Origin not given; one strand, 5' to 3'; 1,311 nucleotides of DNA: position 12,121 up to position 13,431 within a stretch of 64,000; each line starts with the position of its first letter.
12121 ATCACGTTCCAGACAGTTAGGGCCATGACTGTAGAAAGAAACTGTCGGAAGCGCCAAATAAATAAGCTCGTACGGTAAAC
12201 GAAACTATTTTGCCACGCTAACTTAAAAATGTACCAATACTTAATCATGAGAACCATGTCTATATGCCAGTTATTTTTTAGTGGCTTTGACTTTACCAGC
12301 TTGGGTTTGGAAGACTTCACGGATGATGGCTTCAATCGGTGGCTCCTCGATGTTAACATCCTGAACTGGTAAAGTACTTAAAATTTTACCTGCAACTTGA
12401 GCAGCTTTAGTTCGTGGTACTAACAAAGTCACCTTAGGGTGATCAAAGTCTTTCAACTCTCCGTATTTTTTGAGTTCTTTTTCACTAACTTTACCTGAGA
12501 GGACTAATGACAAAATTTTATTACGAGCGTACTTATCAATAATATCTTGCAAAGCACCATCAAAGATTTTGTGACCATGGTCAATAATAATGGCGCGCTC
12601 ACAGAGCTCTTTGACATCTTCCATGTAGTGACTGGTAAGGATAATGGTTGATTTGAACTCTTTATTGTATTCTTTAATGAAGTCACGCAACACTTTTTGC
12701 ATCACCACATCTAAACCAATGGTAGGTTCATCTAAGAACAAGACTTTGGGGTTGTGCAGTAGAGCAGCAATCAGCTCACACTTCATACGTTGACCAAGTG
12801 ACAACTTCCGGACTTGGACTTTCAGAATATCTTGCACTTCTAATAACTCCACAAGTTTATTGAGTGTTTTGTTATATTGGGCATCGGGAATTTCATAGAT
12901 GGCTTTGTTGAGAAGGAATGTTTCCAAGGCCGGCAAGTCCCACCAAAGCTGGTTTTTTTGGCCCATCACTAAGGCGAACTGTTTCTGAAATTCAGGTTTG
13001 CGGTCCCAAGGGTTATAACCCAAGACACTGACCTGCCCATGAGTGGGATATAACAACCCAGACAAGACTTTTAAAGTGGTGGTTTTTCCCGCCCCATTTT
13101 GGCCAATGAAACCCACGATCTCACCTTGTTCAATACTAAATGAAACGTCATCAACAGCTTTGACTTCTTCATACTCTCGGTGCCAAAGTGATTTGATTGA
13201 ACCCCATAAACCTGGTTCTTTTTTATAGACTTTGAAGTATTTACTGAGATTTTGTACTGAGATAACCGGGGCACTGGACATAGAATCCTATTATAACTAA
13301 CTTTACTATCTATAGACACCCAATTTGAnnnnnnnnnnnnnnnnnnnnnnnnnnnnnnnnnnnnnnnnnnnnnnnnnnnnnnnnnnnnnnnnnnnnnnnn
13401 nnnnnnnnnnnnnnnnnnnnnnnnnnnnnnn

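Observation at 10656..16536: Three tandem pairs of paralogous ABC-2-type permeases sharing a single ATPase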

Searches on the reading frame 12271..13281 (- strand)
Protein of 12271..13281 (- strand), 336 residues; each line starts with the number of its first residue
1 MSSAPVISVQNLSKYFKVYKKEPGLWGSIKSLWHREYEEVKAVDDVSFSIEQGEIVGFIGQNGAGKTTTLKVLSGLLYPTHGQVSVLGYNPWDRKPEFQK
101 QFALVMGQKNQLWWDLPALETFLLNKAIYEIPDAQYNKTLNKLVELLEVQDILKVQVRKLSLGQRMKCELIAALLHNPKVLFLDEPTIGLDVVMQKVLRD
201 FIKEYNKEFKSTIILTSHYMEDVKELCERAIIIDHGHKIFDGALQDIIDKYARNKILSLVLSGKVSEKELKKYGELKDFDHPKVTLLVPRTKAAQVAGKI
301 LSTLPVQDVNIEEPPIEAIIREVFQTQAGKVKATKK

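Call 3: search_protein_families(library=pfam, proteins=[window:12271-13281:-], max_evalue=0.01)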
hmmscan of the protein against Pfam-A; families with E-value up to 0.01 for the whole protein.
window:12271-13281:- (336 aa): 6 families
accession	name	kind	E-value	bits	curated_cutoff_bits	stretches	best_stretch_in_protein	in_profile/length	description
PF00005.33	ABC_tran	-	9.5e-28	97.9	25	1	44-187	2-136/137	ABC transporter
PF13304.12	AAA_21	-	3.4e-14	54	27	2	143-218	221-298/304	AAA domain, putative AbiEii toxin, Type IV TA system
PF13175.12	AAA_15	-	3.2e-05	24.2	32.1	0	55-76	25-46/374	AAA ATPase domain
PF13401.12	AAA_22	-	0.00082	20.1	27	0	171-264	25-123/130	AAA domain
PF13555.12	AAA_29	-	0.0053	16.9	27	0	45-81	14-50/61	P-loop containing region of AAA domain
PF02463.25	SMC_N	-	0.008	16.1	40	0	129-224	111-203/220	RecF/RecN/SMC N terminal domain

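Call 4: search_protein_families(library=ncbifam, proteins=[window:12271-13281:-], max_evalue=0.01)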
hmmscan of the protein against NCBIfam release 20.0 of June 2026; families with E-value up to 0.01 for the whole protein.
window:12271-13281:- (336 aa): 188 families (the best 25 are shown)
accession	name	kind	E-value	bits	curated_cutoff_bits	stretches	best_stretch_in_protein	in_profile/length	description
TIGR01188.1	drrA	subfamily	3.7e-61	207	312.45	1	36-256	2-220/302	daunorubicin resistance ABC transporter, ATP-binding protein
TIGR03522.1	GldA_ABC_ATP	equivalog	1.3e-48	166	402.6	1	35-281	10-252/301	gliding motility-associated ABC transporter ATP-binding subunit GldA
NF033858.1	ABC2_perm_RbbA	equivalog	1.5e-42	145.5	1050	1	35-252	274-489/909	ribosome-associated ATPase/putative transporter RbbA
TIGR03864.1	PQQ_ABC_ATP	hypoth_equivalog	2e-40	138.7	302.25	1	35-253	9-225/236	ABC transporter, ATP-binding subunit, PQQ-dependent alcohol dehydrogenase system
NF010060.0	PRK13537.1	equivalog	6.2e-38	130.4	521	1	34-250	22-236/314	nodulation factor ABC transporter ATP-binding protein NodI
TIGR04521.1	ECF_ATPase_2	equivalog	1.3e-37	129.4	330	1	39-254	17-239/279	energy-coupling factor transporter ATPase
NF040933.2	ABC_arch_GlcV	equivalog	1.6e-35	122.6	450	1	29-331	8-307/357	glucose ABC transporter ATP-binding protein GlcV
NF010059.0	PRK13536.1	equivalog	4.2e-34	117.8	549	1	35-256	51-270/342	nodulation factor ABC transporter ATP-binding protein NodI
TIGR04406.1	LPS_export_lptB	equivalog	1.8e-33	115.8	240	1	34-251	8-226/239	LPS export ABC transporter ATP-binding protein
TIGR03740.1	galliderm_ABC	subfamily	2.5e-33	115.7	309.75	1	35-243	8-207/223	lantibiotic protection ABC transporter ATP-binding subunit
TIGR01288.1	nodI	equivalog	2.1e-32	112.3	424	1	37-256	14-231/303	nodulation factor ABC transporter ATP-binding protein NodI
TIGR04520.1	ECF_ATPase_1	equivalog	7.5e-31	107.5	315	1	37-253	10-229/269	energy-coupling factor transporter ATPase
TIGR03375.1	type_I_sec_LssB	subfamily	9.1e-31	106.9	693.1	1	38-253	478-694/696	type I secretion system permease/ATPase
NF040840.2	tungstate_WtpC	equivalog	2.4e-30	106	440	1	34-332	8-299/347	tungstate ABC transporter ATP-binding protein WtpC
TIGR00968.1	3a0106s01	subfamily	3e-30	105.5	342.75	1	35-260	8-231/237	sulfate ABC transporter ATP-binding protein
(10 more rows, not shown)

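Call 9: find_encoding_contigs(protein=window:12271-13281:-, flank=10000, max_places=6)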
Protein window:12271-13281:- (336 aa): no gene with exactly this product is on record in the collection.

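Call 10: find_homologous_proteins(query=window:12271-13281:-, max_evalue=1e-30)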
Query window:12271-13281:- (336 aa): 8000 proteins with E <= 1e-30 among 8000 candidates; the best 120 are listed.
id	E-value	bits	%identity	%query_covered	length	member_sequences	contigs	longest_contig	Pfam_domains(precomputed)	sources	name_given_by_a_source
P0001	7.4e-219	743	100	100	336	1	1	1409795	PF00005.34,PF13175.13,PF13304.13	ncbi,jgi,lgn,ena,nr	ncbi:MAG TPA: ABC transporter ATP-binding protein [Vitreimonas sp.]|nr:ABC transporter ATP-binding p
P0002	3.3e-186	636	86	98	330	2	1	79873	PF00005.34,PF13175.13,PF13304.13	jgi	jgi:ABC-2 type transport system ATP-binding protein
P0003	1.6e-185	634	87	98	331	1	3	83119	PF00005.34,PF13304.13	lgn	-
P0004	2.1e-185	633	85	98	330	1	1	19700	PF00005.34,PF13304.13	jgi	jgi:ABC-2 type transport system ATP-binding protein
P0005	5.1e-185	632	87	98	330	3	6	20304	PF00005.34,PF13304.13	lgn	-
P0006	4.1e-184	629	86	97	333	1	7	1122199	PF00005.34,PF13304.13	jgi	jgi:ABC-2 type transport system ATP-binding protein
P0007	9.3e-184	628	83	97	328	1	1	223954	PF00005.34,PF13175.13,PF13304.13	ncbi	-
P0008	3.4e-183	626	85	97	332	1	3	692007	PF00005.34,PF13304.13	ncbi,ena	-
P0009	3.6e-183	626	85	97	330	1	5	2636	PF00005.34,PF13304.13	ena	-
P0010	1.1e-182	625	84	98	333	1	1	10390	PF00005.34,PF13304.13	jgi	jgi:ABC-2 type transport system ATP-binding protein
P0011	1.2e-182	624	85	98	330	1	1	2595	PF00005.34,PF13175.13,PF13304.13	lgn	-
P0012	1.2e-182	624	83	97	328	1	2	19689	PF00005.34,PF13304.13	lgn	-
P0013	1.6e-182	624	84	96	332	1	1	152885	PF00005.34,PF13304.13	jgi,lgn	-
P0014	1.3e-181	621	83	99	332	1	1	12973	PF00005.34,PF13304.13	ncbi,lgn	-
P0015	5.9e-181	619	81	98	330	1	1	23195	PF00005.34,PF13304.13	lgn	-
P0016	7.5e-181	619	84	97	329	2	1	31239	PF00005.34,PF13304.13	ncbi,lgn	-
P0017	8.6e-181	618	83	96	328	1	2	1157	PF00005.34,PF13304.13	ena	-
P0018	1.1e-180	618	82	97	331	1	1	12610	PF00005.34,PF13304.13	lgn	-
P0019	2.0e-180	617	82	98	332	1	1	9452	PF00005.34,PF13304.13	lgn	-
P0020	2.8e-180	617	83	97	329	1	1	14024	PF00005.34,PF13304.13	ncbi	-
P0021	3.7e-180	616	82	97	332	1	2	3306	PF00005.34,PF13304.13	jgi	jgi:ABC-2 type transport system ATP-binding protein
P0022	4.7e-180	616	83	98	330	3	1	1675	PF00005.34,PF13304.13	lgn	-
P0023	5.2e-180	616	84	96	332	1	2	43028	PF00005.34,PF13304.13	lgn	-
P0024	5.8e-180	616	83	96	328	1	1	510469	PF00005.34,PF13304.13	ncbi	ncbi:MAG: ABC transporter ATP-binding protein [Patescibacteria group bacterium]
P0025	6.7e-180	615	82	99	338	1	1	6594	PF00005.34,PF13304.13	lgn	-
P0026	1.1e-179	615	84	98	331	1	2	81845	PF00005.34,PF13304.13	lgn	-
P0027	1.5e-179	614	82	98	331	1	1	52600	PF00005.34,PF13304.13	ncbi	-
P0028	2.2e-179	614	83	96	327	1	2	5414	PF00005.34,PF13304.13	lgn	-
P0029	3.3e-179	613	84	97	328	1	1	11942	PF00005.34,PF13304.13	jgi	jgi:ABC-2 type transport system ATP-binding protein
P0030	4.9e-179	613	84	97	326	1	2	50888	PF00005.34,PF13304.13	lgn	-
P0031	1.0e-178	612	83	97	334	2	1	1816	PF00005.34,PF13304.13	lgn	-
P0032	1.2e-178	611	83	98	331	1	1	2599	PF00005.34,PF13304.13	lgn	-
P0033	1.9e-178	611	83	98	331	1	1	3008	PF00005.34,PF13304.13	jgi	jgi:ABC-2 type transport system ATP-binding protein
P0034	3.6e-178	610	82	98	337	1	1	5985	PF00005.34,PF13304.13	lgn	-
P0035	4.9e-178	609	82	97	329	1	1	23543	PF00005.34,PF13304.13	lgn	-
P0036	7.9e-178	609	83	97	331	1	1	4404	PF00005.34,PF13304.13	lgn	-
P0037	1.8e-177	607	79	99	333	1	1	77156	PF00005.34,PF13304.13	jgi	jgi:ABC-2 type transport system ATP-binding protein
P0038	2.0e-177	607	82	98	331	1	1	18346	PF00005.34,PF13304.13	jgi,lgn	-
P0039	2.4e-177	607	81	98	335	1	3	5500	PF00005.34,PF13304.13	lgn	-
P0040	6.0e-177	606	82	95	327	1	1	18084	PF00005.34,PF13304.13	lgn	-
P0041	7.7e-177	605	82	97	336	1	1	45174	PF00005.34,PF13304.13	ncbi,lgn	ncbi:MAG TPA: ATP-binding cassette domain-containing protein [Patescibacteria group bacterium]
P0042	9.2e-177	605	82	98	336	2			PF00005.34,PF13304.13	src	-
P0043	9.9e-177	605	82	98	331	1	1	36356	PF00005.34,PF13304.13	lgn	-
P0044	1.7e-176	604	81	97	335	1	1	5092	PF00005.34,PF13304.13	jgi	jgi:ABC-2 type transport system ATP-binding protein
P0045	1.9e-176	604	82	98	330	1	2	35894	PF00005.34,PF13304.13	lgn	-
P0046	2.6e-176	604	82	97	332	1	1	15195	PF00005.34,PF13304.13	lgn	-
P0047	2.8e-176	604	82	98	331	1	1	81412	PF00005.34,PF13304.13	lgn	-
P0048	3.7e-176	603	81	96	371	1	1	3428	PF00005.34,PF13304.13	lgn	-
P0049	5.1e-176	603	84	98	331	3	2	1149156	PF00005.34,PF13304.13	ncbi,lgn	-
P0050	5.6e-176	603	83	96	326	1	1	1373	PF00005.34,PF13304.13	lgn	-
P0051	6.3e-176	602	81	98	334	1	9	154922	PF00005.34,PF13304.13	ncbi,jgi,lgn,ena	-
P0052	1.5e-175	601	80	97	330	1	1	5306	PF00005.34,PF13304.13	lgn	-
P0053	1.6e-175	601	81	97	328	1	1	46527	PF00005.34,PF13304.13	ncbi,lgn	-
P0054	2.2e-175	601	81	97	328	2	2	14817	PF00005.34,PF13304.13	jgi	-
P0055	2.6e-175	600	82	97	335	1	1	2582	PF00005.34,PF13304.13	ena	-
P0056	6.7e-175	599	81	97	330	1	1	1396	PF00005.34,PF13304.13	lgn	-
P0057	9.5e-175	598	81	97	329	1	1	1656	PF00005.34,PF13304.13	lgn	-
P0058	1.1e-174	598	81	97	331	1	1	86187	PF00005.34,PF13304.13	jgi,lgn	-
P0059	1.2e-174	598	78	100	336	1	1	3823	PF00005.34,PF13304.13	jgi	jgi:ABC-2 type transport system ATP-binding protein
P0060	2.3e-174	597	80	99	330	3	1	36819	PF00005.34,PF13304.13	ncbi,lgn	-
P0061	2.5e-174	597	81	96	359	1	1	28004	PF00005.34,PF13304.13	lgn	-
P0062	3.3e-174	597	80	97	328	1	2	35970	PF00005.34,PF13304.13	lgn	-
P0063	4.2e-174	596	79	98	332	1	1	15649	PF00005.34,PF13304.13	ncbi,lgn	-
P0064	4.3e-174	596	79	97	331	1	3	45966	PF00005.34,PF13304.13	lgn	-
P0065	4.5e-174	596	79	97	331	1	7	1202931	PF00005.34,PF13304.13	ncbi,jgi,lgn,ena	-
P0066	9.4e-174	595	79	97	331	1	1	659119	PF00005.34,PF13304.13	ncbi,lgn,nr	ncbi:ATP-binding cassette domain-containing protein [Patescibacteria group bacterium]|nr:ATP-binding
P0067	1.1e-173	595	80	98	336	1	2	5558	PF00005.34,PF13304.13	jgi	jgi:ABC-2 type transport system ATP-binding protein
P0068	1.3e-173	595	80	96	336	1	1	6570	PF00005.34,PF13304.13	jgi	jgi:ABC-2 type transport system ATP-binding protein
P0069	1.6e-173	594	80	97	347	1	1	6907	PF00005.34,PF13304.13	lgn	-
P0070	2.3e-173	594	81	96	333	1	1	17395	PF00005.34,PF13304.13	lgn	-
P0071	4.3e-173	593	79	97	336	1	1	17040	PF00005.34,PF13304.13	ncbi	-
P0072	4.7e-173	593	79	98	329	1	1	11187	PF00005.34,PF13304.13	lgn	-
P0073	5.7e-173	593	81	97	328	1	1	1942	PF00005.34,PF13304.13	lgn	-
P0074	1.6e-172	591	79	100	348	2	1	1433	PF00005.34,PF13304.13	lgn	-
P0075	2.2e-172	591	78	99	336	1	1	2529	PF00005.34,PF13304.13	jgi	-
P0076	2.8e-172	590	81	96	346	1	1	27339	PF00005.34,PF13304.13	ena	-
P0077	2.9e-172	590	77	97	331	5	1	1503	PF00005.34,PF13304.13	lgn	-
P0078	3.2e-172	590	80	96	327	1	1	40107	PF00005.34,PF13304.13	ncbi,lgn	-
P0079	3.2e-172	590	79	96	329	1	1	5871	PF00005.34,PF13304.13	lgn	-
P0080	4.1e-172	590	80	97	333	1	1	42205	PF00005.34,PF13304.13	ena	-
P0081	4.8e-172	590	80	98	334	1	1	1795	PF00005.34,PF13304.13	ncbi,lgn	-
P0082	4.9e-172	590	79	97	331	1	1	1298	PF00005.34,PF13304.13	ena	-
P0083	5.1e-172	589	78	97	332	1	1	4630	PF00005.34,PF13304.13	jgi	jgi:ABC-2 type transport system ATP-binding protein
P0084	7.7e-172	589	79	96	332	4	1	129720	PF00005.34,PF13304.13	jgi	jgi:ABC-2 type transport system ATP-binding protein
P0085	8.9e-172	589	80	96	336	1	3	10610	PF00005.34,PF13304.13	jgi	jgi:ABC-2 type transport system ATP-binding protein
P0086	1.2e-171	588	78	98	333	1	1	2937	PF00005.34,PF13304.13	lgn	-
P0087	1.2e-171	588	81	97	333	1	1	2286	PF00005.34,PF13304.13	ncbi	-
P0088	1.5e-171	588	78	98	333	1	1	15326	PF00005.34,PF13304.13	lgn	-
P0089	1.7e-171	588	79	97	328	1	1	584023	PF00005.34,PF13304.13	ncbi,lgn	-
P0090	2.0e-171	588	78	97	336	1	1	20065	PF00005.34,PF13304.13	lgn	-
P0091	2.7e-171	587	80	97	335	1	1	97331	PF00005.34,PF13304.13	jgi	jgi:ABC-2 type transport system ATP-binding protein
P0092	4.0e-171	587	81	97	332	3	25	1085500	PF00005.34,PF13304.13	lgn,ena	-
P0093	7.0e-171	586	79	97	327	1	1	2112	PF00005.34,PF13304.13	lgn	-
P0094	7.5e-171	586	79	97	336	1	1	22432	PF00005.34,PF13304.13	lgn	-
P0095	7.5e-171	586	79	96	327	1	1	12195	PF00005.34,PF13304.13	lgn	-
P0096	8.2e-171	586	80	97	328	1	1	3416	PF00005.34,PF13304.13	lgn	-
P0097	1.1e-170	585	79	97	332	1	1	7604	PF00005.34,PF13304.13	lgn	-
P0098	1.3e-170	585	80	97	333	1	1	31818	PF00005.34,PF13304.13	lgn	-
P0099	1.4e-170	585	78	98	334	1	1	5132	PF00005.34,PF13304.13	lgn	-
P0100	1.7e-170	585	80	96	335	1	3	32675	PF00005.34,PF13304.13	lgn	-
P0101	2.8e-170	584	78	96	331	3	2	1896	PF00005.34,PF13304.13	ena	-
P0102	3.1e-170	584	78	97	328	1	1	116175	PF00005.34,PF13304.13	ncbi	-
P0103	5.2e-170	583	80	96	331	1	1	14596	PF00005.34,PF13304.13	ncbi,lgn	-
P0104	6.9e-170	582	78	97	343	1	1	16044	PF00005.34,PF13304.13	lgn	-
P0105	8.7e-170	582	80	97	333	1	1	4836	PF00005.34,PF13304.13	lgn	-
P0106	2.2e-169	581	78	98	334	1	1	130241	PF00005.34,PF13304.13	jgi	jgi:ABC-2 type transport system ATP-binding protein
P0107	2.5e-169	581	76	100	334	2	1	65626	PF00005.34,PF13304.13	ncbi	-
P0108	2.7e-169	581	79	97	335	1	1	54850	PF00005.34,PF13304.13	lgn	-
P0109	2.7e-169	581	76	97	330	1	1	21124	PF00005.34,PF13304.13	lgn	-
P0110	4.6e-169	580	79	96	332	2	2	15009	PF00005.34,PF13304.13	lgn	-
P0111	4.9e-169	580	78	97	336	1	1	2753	PF00005.34,PF13304.13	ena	-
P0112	6.5e-169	579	79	98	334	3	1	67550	PF00005.34,PF13304.13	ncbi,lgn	-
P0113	8.7e-169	579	79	96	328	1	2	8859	PF00005.34,PF13304.13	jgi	-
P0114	9.4e-169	579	77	98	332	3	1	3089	PF00005.34,PF13304.13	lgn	-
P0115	1.2e-168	578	79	96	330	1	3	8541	PF00005.34,PF13304.13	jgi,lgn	jgi:ABC-2 type transport system ATP-binding protein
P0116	1.3e-168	578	77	96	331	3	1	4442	PF00005.34,PF13304.13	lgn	-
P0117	1.4e-168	578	78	97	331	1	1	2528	PF00005.34,PF13304.13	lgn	-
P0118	1.5e-168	578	78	97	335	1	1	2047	PF00005.34,PF13304.13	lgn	-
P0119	1.7e-168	578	77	97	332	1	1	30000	PF00005.34,PF13304.13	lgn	-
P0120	1.7e-168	578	79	96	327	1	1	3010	PF00005.34,PF13304.13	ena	-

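Call 11: find_encoding_contigs(protein=P0001, flank=10000, max_places=3)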
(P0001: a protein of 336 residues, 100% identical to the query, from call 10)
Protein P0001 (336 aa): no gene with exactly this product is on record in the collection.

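Call 12: find_encoding_contigs(protein=P0066, flank=10000, max_places=3)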
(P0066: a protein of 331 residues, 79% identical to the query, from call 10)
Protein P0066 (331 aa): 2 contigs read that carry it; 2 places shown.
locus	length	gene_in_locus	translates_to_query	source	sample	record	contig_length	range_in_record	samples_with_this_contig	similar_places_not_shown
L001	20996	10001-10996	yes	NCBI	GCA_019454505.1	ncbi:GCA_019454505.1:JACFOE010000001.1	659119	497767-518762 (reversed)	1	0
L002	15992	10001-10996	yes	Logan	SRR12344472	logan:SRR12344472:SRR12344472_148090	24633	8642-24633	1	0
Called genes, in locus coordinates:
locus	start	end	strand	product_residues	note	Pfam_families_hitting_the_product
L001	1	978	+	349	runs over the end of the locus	-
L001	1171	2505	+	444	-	PF00534:Glycos_transf_1, PF13692:Glyco_trans_1_4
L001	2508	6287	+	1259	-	-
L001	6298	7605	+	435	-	PF00932:LTD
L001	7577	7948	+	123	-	PF04892:VanZ-LLP1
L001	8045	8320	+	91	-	PF00216:Bac_DNA_binding, PF18291:HU-HIG (weak)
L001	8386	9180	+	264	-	PF06182:ABC2_membrane_6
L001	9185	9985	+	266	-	PF06182:ABC2_membrane_6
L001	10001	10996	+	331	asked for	PF00005:ABC_tran, PF13304:AAA_21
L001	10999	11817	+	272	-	PF06182:ABC2_membrane_6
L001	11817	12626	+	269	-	PF06182:ABC2_membrane_6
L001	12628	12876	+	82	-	PF01541:GIY-YIG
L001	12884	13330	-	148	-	PF00380:Ribosomal_S9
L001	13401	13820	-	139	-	PF00572:Ribosomal_L13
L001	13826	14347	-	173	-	PF01196:Ribosomal_L17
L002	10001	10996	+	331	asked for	PF00005:ABC_tran, PF13304:AAA_21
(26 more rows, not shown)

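Call 13: find_encoding_contigs(protein=P0107, flank=10000, max_places=3)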
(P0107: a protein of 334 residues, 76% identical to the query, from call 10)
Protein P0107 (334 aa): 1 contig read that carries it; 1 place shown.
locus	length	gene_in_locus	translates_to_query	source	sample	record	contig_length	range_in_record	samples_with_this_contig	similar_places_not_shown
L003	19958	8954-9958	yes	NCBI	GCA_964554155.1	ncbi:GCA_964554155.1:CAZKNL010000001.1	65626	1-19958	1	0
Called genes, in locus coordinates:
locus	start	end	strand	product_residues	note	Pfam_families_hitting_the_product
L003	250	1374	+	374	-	PF13173:AAA_14, PF13401:AAA_22 (faint), PF13635:DUF4143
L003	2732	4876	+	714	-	-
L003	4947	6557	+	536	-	PF00932:LTD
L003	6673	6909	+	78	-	PF04892:VanZ-LLP1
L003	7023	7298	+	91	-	PF00216:Bac_DNA_binding, PF18291:HU-HIG (weak)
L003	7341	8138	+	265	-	PF06182:ABC2_membrane_6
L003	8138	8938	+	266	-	PF06182:ABC2_membrane_6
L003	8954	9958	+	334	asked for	PF00005:ABC_tran, PF13304:AAA_21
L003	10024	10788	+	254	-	PF06182:ABC2_membrane_6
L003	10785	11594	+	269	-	PF06182:ABC2_membrane_6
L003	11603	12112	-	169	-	PF00380:Ribosomal_S9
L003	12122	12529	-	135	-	PF00572:Ribosomal_L13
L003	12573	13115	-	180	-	PF01196:Ribosomal_L17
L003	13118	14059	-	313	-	PF01193:RNA_pol_L, PF01000:RNA_pol_A_bac, PF01193:RNA_pol_L, PF03118:RNA_pol_A_CTD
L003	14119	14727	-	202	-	PF00163:Ribosomal_S4, PF01479:S4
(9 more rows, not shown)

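Call 14: find_related_loci(query=window:12271-13281:-, collection=genome_contigs, flank=10000)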
Query window:12271-13281:- (336 aa) in genome_contigs; peptide patterns used: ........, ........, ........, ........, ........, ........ (x = any residue, [..] = any of these).
162 stretches matched a pattern; 73 encode a relative of the query (tblastn E <= 1e-3); 72 distinct loci.
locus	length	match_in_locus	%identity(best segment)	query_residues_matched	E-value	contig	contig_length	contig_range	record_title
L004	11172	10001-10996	83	1-332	0e+0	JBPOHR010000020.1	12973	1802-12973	MAG: Patescibacteria group bacterium isolate MAG_204 c_000000376215, whole genome shotgun sequence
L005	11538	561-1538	83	3-328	0e+0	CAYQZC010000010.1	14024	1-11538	MAG TPA_asm: uncultured Pseudomonadales bacterium isolate SRP292972_co1_124 genome assembly, contig: NODE_1848_length_14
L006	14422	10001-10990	82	2-327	0e+0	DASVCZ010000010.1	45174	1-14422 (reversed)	MAG TPA_asm: Patescibacteria group bacterium isolate SMAG_U2020 k141_1004267, whole genome shotgun sequence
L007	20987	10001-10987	81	4-332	0e+0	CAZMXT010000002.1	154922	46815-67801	MAG TPA_asm: uncultured Pseudomonadales bacterium isolate SRP128246_co1_515 genome assembly, contig: NODE_26_length_1549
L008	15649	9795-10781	79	2-330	0e+0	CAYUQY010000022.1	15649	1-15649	MAG TPA_asm: uncultured Pseudomonadales bacterium isolate binchicken_co335_44 genome assembly, contig: NODE_1429_length_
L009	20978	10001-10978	83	1-326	0e+0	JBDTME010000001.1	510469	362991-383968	MAG: Patescibacteria group bacterium isolate cluster3_bin.119 NODE_5_length_510469_cov_14.881851, whole genome shotgun s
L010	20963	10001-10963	80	6-326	9e-180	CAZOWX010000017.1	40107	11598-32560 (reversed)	MAG TPA_asm: uncultured Pseudomonadales bacterium isolate SRP286056_co2_574 genome assembly, contig: NODE_1228_length_40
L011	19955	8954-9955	76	1-335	1e-177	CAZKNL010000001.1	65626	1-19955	MAG TPA_asm: uncultured Pseudomonadales bacterium isolate SRP200132_co2_242 genome assembly, contig: NODE_211_length_656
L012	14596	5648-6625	80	3-324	1e-177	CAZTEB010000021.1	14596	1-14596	MAG TPA_asm: uncultured Pseudomonadales bacterium isolate SRP334346_co1_115 genome assembly, contig: NODE_3421_length_14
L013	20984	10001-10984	80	1-324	7e-177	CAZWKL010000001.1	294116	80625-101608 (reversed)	MAG TPA_asm: uncultured Pseudomonadales bacterium isolate binchicken_co173_42 genome assembly, contig: NODE_26_length_29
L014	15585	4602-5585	80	1-324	2e-176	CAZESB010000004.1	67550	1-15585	MAG TPA_asm: uncultured Pseudomonadales bacterium isolate SRP193661_co1_63 genome assembly, contig: NODE_485_length_6755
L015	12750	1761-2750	80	1-332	3e-175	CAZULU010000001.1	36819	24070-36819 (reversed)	MAG TPA_asm: uncultured Pseudomonadales bacterium isolate SRP193661_co1_10 genome assembly, contig: NODE_1182_length_368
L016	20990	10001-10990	78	3-328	2e-174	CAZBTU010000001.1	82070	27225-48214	MAG TPA_asm: uncultured Pseudomonadales bacterium isolate SRP286056_co2_100 genome assembly, contig: NODE_290_length_820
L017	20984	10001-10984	78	1-324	9e-174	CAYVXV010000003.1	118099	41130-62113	MAG TPA_asm: uncultured Pseudomonadales bacterium isolate SRP193661_co2_36 genome assembly, contig: NODE_109_length_1180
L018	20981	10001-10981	78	3-329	1e-173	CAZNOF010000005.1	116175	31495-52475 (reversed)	MAG TPA_asm: uncultured Pseudomonadales bacterium isolate SRP170004_co1_5 genome assembly, contig: NODE_170_length_11617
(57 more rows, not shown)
